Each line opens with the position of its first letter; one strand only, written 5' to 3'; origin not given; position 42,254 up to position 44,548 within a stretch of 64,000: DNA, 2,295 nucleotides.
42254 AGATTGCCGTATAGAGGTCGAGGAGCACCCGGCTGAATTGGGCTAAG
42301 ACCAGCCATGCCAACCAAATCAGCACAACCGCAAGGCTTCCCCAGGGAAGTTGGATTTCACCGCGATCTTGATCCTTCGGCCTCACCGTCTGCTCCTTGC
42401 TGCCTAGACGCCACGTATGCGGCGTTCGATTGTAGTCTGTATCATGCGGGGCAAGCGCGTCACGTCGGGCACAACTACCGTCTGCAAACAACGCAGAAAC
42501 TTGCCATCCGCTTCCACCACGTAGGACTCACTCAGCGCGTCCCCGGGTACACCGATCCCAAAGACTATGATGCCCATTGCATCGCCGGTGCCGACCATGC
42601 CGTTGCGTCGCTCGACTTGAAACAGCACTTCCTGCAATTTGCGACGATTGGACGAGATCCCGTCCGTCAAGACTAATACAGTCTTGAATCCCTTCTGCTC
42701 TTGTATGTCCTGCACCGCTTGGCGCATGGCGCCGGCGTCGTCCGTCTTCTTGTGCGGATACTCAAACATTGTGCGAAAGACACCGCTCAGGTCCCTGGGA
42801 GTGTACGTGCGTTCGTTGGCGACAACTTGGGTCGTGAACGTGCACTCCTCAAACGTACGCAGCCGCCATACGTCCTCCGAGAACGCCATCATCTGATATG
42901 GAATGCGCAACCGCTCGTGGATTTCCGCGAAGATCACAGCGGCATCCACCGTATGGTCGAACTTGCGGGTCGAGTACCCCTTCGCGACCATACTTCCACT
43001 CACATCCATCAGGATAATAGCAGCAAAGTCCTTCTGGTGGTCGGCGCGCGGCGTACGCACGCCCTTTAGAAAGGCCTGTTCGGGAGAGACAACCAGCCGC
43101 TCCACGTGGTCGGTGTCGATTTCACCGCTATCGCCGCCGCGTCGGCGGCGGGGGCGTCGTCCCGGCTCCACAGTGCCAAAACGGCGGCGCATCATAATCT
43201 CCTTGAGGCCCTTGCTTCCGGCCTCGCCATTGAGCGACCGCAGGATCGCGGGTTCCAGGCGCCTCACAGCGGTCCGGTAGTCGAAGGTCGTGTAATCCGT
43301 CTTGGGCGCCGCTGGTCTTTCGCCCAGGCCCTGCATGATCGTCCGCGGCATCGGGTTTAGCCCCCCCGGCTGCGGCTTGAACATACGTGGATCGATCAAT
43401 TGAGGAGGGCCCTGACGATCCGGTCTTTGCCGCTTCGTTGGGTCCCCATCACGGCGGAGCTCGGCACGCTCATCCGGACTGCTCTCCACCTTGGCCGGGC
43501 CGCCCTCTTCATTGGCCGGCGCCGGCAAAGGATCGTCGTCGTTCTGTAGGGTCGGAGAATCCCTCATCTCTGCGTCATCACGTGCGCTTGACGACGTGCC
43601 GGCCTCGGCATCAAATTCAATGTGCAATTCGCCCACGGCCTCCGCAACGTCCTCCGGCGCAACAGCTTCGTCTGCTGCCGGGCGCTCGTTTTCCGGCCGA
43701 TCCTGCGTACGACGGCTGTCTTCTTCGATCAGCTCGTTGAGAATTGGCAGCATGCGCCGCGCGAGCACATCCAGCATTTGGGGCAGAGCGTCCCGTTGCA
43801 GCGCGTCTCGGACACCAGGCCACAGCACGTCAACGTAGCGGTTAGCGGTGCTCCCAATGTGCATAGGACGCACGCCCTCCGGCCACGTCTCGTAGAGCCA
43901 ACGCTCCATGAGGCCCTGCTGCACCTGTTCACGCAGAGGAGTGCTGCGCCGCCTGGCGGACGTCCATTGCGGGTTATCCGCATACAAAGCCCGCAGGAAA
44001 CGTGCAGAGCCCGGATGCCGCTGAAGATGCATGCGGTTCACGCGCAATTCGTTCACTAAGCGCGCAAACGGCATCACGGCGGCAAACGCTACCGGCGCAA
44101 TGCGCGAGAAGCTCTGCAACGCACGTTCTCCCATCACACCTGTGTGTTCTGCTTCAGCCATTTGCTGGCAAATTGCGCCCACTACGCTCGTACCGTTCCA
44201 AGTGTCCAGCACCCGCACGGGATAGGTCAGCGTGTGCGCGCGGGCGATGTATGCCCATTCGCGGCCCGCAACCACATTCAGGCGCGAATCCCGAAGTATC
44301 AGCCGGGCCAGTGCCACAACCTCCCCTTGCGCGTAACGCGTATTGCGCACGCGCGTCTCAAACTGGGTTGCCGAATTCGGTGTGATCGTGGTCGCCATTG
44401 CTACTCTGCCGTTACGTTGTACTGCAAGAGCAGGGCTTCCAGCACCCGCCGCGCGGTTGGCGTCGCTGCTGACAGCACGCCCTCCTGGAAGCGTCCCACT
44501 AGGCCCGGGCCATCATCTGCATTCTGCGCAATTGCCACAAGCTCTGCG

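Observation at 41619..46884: Three-gene operon: tandem AAA_5 ATPase, CobT/NorD-like acidic-linker VWA protein, and a polytopic membrane protein of unknown function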

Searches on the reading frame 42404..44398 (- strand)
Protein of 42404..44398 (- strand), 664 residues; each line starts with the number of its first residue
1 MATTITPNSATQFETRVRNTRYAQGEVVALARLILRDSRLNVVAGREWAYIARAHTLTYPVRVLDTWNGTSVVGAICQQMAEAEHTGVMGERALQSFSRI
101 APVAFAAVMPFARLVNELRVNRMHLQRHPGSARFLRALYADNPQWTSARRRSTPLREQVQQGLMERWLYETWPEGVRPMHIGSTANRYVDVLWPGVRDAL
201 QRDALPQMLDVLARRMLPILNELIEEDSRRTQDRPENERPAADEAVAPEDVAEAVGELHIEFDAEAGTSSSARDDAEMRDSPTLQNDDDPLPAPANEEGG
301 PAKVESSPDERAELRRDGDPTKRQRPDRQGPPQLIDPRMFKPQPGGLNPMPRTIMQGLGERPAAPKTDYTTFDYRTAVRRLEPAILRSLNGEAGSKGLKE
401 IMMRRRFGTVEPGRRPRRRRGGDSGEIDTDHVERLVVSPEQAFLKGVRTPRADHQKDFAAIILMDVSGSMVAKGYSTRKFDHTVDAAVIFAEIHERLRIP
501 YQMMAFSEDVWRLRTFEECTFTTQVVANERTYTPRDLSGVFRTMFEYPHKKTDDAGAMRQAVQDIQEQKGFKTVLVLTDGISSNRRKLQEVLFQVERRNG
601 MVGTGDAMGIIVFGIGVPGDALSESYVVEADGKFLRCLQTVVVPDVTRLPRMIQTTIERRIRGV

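Call 7: search_protein_families(library=pfam, proteins=[window:42404-44398:-], max_evalue=0.1)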
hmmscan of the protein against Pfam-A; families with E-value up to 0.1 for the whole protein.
window:42404-44398:- (664 aa): 2 families
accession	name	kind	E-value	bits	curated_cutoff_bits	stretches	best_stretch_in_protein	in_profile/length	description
PF13519.12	VWA_2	-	8.9e-05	23.5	27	1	461-580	2-106/107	von Willebrand factor type A domain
PF05762.20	VWA_CoxE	-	0.062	13.1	26.4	0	417-511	17-101/222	VWA domain containing CoxE-like protein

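Call 8: search_protein_families(library=ncbifam, proteins=[window:42404-44398:-], max_evalue=0.1)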
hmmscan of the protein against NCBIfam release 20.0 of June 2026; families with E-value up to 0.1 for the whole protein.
window:42404-44398:- (664 aa): 0 families

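Call 9: search_protein_families(library=padloc, proteins=[window:42404-44398:-], max_evalue=0.1)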
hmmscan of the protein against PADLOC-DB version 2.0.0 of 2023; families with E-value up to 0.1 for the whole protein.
window:42404-44398:- (664 aa): 0 families

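Call 23: find_homologous_proteins(query=window:42404-44398:-)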
Query window:42404-44398:- (664 aa): 19 proteins with E <= 0.001 among 8000 candidates.
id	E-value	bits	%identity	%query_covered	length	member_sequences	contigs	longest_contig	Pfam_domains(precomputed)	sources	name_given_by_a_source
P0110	0.0e+0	1411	94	100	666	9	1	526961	-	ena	-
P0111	0.0e+0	1233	82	100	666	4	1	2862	-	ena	-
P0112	0.0e+0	1233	81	100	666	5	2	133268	PF13519.13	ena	-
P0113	0.0e+0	1222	81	100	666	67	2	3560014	-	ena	-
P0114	0.0e+0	1219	81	100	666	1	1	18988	-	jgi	jgi:hypothetical protein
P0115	0.0e+0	1199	79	100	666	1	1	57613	PF13519.13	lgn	-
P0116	0.0e+0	1199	80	98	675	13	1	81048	-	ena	-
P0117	0.0e+0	1198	79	100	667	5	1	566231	PF13519.13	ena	-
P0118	0.0e+0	1197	79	100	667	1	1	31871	PF13519.13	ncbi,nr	ncbi:MAG: hypothetical protein OXE05_01415 [Chloroflexi bacterium]|nr:hypothetical protein [Chlorofl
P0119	0.0e+0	1196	81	98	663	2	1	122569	-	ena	-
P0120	0.0e+0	1183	80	98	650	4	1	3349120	PF13519.13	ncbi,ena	-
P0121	0.0e+0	1181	80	97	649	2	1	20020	PF13519.13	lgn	-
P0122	0.0e+0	1179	78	100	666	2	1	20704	-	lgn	-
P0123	0.0e+0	1168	79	100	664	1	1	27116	-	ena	-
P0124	0.0e+0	1165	78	100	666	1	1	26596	PF13519.13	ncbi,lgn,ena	-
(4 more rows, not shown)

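Call 29: search_solved_structures(query=A2, max_evalue=1, show_alignments=3)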
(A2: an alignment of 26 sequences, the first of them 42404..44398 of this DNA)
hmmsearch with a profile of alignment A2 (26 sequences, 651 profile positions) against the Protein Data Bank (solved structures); distinct sequences matched with E-value up to 1: 10.
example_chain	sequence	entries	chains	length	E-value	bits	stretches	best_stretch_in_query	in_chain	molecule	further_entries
5hgj_A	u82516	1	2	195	0.27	13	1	553-587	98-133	Integrin alpha-1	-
1qc5_A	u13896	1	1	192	0.27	13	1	553-587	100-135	PROTEIN (ALPHA1 BETA1 INTEGRIN)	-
1qc5_B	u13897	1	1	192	0.27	13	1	553-587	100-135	PROTEIN (ALPHA1 BETA1 INTEGRIN)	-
2m32_A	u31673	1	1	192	0.27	13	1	553-587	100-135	Integrin alpha-1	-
1qcy_A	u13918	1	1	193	0.27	13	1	552-587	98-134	I-DOMAIN OF INTEGRIN ALPHA1BETA1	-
4a0q_A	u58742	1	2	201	0.29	12.9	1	553-587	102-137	INTEGRIN ALPHA-1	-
1pt6_A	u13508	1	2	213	0.32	12.7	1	553-587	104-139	Integrin alpha-1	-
8ga8_L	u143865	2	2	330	0.69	11.6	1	165-323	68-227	Transcriptional regulatory protein PHO23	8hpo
1ck4_A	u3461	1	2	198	0.75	11.5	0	553-587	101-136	INTEGRIN ALPHA-1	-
7o4h_A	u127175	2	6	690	0.76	11.5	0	236-300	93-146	cGMP-gated cation channel alpha-1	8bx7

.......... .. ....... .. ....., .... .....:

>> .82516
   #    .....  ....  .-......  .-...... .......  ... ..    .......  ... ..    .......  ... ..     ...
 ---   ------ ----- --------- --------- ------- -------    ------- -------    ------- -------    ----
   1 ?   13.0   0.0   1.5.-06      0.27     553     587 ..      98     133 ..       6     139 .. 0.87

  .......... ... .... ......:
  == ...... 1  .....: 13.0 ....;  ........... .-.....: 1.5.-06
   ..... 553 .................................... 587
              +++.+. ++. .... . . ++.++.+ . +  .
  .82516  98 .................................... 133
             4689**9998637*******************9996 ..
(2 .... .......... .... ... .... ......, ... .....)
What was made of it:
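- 43724..44398 (-): N-terminal helical domain of the adaptor (residues 1-225), matching no known family. Conserved motifs are (H-E)-x-A-E at 44138-44158, which reads Q-Q-M-A-E in this clade, and N-[DE]-L-R-V-N at 44036-44053. No PDB sequence hit (call 29).
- On CobT/NorD/CbbO-type VWA adaptors: The profile search of the PDB gave nothing beyond weak integrin I-domain matches at E 0.27 (call 29).
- Closest known: NorQ/NorD. Different: Walker B is N-E, not D-E. The partner has no detectable sequence similarity to NorD (call 29).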

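Call 30: search_protein_families(library=pfam, alignment_id=A2, max_evalue=0.1)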
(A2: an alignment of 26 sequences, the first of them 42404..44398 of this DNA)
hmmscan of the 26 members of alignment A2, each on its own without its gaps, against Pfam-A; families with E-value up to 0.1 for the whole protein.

A. member 1, window:42404-44398:- (664 aa): 2 families
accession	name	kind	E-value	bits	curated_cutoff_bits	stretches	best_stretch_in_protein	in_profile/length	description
PF13519.12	VWA_2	-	8.9e-05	23.5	27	1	461-580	2-106/107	von Willebrand factor type A domain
PF05762.20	VWA_CoxE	-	0.062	13.1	26.4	0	417-511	17-101/222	VWA domain containing CoxE-like protein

B. families by the number of members that match (of 26 scanned): 6 families
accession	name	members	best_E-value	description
PF13519.12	VWA_2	26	5.3e-08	von Willebrand factor type A domain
PF00092.34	VWA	17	4.5e-06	von Willebrand factor type A domain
PF05762.20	VWA_CoxE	11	0.013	VWA domain containing CoxE-like protein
PF13768.12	VWA_3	3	0.044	von Willebrand factor type A domain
PF11740.13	KfrA_N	1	0.012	Plasmid replication region DNA-binding N-term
PF11775.14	CobT_C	1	0.083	Cobalamin biosynthesis protein CobT VWA domain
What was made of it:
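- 42404..44398 (-): VWA-MIDAS adaptor protein, 664 aa. It starts 2 nt after the ATPase stop codon. VWA_2 hit in 26 of 26 members (call 30).
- On CobT/NorD/CbbO-type VWA adaptors: CobT_C in 1 of 26 at E 0.083, and CobT in none (call 30).
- Closest known: CobS/CobT. Different: There are no CobT or CobT_C hits (call 30).
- Checked: All 26 relatives tested hit VWA_2 (best E 5e-8, call 30).
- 11 of 26 partners give weak VWA_CoxE hits (call 30). CobT_C is hit in 1 of 26 at E 0.08, and CobT not at all (call 30).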

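Call 31: find_homologous_proteins(query=A2, max_evalue=0.00001)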
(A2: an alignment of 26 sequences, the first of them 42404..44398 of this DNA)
Query A2 (26 sequences) (664 aa, profile of the alignment): 19 proteins with E <= 0.00001 among 8000 candidates.
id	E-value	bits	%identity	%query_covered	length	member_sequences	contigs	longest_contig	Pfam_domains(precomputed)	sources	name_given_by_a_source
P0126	1.3e-237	809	77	100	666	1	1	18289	PF13519.13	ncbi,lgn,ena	-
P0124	6.0e-237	807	78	100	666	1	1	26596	PF13519.13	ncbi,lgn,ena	-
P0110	5.1e-234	797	94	100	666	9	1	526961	-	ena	-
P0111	5.2e-234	797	82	100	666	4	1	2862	-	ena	-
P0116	1.5e-233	795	80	98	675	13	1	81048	-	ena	-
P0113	3.4e-233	794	81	100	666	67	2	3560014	-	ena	-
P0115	4.5e-233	794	79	100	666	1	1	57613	PF13519.13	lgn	-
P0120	2.3e-232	791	80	98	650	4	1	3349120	PF13519.13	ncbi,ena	-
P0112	6.3e-232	790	81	100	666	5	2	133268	PF13519.13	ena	-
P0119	8.9e-232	789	81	98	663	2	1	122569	-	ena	-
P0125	1.3e-231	789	80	98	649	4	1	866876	-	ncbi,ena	-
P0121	1.8e-231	788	80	97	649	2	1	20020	PF13519.13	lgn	-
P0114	2.4e-231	788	81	100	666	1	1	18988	-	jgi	jgi:hypothetical protein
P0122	7.6e-231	786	78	100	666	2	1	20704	-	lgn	-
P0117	9.6e-231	786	79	100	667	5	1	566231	PF13519.13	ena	-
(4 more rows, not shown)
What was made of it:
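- Tried and rejected: The profile search returned the same 19 close sequences (calls 23, 31).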

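Call 54: predict_structure(alignment_id=A3)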
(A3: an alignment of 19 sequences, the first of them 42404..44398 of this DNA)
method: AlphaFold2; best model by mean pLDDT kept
length: 664 residues; sequences in the alignment: 19
mean_pLDDT: 35.7   pTM: 0.23
mean pLDDT of the five models: 35.7, 33.9, 33.6, 30.9, 30.8
residues with pLDDT >= 90: 0; 70-90: 0; 50-70: 56; < 50: 608
segments of 3 or more residues with pLDDT < 50: 1-94, 100-104, 106-133, 135-138, 140-142, 148-150, 167-217, 234-588, 598-610, 614-638, 640-652, 657-664
pLDDT, mean of each block of 10 residues (from residue 1): 32 26 31 32 25 24 28 37 37 48 47 48 46 48 48 55 52 33 40 44 44 48 57 47 31 28 27 27 30 31 30 32 33 35 31 28 30 35 36 33 28 30 26 27 28 32 29 25 27 28 23 23 29 31 35 36 34 42 44 50 41 44 33 39 47 49 36
secondary structure, 60 per line:
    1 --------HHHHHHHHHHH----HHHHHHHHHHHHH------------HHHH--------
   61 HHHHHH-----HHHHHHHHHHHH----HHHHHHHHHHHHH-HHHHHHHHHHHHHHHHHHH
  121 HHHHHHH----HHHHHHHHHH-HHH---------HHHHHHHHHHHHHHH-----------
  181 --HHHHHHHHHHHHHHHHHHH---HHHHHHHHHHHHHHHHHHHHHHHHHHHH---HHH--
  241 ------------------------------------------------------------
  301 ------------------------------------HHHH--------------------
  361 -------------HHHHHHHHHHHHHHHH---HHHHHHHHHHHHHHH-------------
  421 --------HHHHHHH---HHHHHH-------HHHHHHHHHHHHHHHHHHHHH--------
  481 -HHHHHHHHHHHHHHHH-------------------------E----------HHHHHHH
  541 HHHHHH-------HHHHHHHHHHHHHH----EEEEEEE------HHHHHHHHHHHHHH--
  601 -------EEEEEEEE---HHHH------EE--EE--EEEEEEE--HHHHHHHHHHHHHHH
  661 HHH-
elements in order (helices of 4 or more, strands of 3 or more residues): H9-19 H24-36 H49-52 H61-66 H72-83 H88-100 H102-127 H132-141 H155-169 H183-201 H205-232 H337-340 H374-389 H393-407 H429-435 H439-444 H452-472 H482-497 H534-546 H554-567 E572-578 H585-598 E608-615 H619-622 E637-643 H646-663
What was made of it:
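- On CobT/NorD/CbbO-type VWA adaptors: The partner model failed (pLDDT 36, call 54), and no multimer prediction was available.
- No structure of the partner could be obtained: AF2 with the only permitted, shallow alignment gave pLDDT 36 (call 54).
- Tried and rejected: AF2 on the only permitted alignment (19 sequences, at least 77% identical) gave pLDDT 35.7, which is unusable (call 54).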

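Call 79: search_protein_families(library=phrogs, proteins=[window:42404-44398:-], max_evalue=0.001)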
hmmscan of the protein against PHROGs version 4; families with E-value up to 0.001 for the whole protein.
window:42404-44398:- (664 aa): 0 families

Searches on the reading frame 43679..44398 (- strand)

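Call 72: search_protein_families(library=pfam, proteins=[window:43679-44398:-], max_evalue=10)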
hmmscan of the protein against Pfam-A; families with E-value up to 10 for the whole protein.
window:43679-44398:- (240 aa): 1 family
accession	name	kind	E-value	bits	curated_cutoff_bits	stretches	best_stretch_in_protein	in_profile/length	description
PF06968.18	BATS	-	0.072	13.7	22.2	1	5-48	5-45/88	Biotin and Thiamin Synthesis associated domain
